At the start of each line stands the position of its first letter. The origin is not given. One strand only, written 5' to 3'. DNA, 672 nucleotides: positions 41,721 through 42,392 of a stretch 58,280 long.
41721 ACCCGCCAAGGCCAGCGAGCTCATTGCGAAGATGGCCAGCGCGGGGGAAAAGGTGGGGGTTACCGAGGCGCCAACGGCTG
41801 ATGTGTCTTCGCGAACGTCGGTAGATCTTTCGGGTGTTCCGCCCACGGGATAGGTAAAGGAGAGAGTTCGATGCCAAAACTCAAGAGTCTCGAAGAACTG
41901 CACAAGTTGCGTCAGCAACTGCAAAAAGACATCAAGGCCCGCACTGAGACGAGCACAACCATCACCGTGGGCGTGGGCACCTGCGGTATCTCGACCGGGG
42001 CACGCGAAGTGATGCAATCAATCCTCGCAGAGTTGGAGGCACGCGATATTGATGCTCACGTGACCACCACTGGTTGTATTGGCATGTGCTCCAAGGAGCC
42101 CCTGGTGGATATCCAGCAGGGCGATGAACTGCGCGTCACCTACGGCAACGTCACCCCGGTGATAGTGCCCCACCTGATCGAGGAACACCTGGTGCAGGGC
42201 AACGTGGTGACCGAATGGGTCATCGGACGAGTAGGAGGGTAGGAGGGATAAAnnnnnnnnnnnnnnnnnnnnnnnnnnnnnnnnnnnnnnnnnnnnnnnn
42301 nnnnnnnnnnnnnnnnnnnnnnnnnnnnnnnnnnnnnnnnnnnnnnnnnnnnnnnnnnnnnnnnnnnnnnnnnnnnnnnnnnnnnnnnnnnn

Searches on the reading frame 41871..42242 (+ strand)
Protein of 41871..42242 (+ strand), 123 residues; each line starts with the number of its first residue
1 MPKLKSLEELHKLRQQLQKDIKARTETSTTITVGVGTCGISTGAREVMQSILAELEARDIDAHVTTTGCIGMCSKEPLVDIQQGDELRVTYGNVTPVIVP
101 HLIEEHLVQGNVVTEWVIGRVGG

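Call 4: search_protein_families(library=pfam, proteins=[window:41871-42242:+], max_evalue=0.01)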
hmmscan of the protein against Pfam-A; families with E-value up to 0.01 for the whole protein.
window:41871-42242:+ (123 aa): 3 families
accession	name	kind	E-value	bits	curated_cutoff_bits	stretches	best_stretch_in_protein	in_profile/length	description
PF01257.25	2Fe-2S_thioredx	-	0.00014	22.1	24.8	1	26-105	63-143/145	Thioredoxin-like [2Fe-2S] ferredoxin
PF07796.16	DUF1638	-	0.0018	18.6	27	1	10-72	10-63/161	Protein of unknown function (DUF1638)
PF00919.26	UPF0004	-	0.0059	17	27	1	9-83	15-91/98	Uncharacterized protein family UPF0004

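Call 31: search_protein_families(library=ncbifam, proteins=[window:41871-42242:+], max_evalue=0.001)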
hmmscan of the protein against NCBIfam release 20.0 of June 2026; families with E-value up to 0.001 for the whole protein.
window:41871-42242:+ (123 aa): 2 families
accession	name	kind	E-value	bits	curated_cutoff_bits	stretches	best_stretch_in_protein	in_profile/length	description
NF041612.1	fdxn_Clost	equivalog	1.8e-11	44.5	150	1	39-117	24-101/102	2Fe-2S ferredoxin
NF041613.1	fdxn_Azotob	equivalog_domain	2.7e-05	24.4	195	1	36-116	22-100/107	2Fe-2S ferredoxin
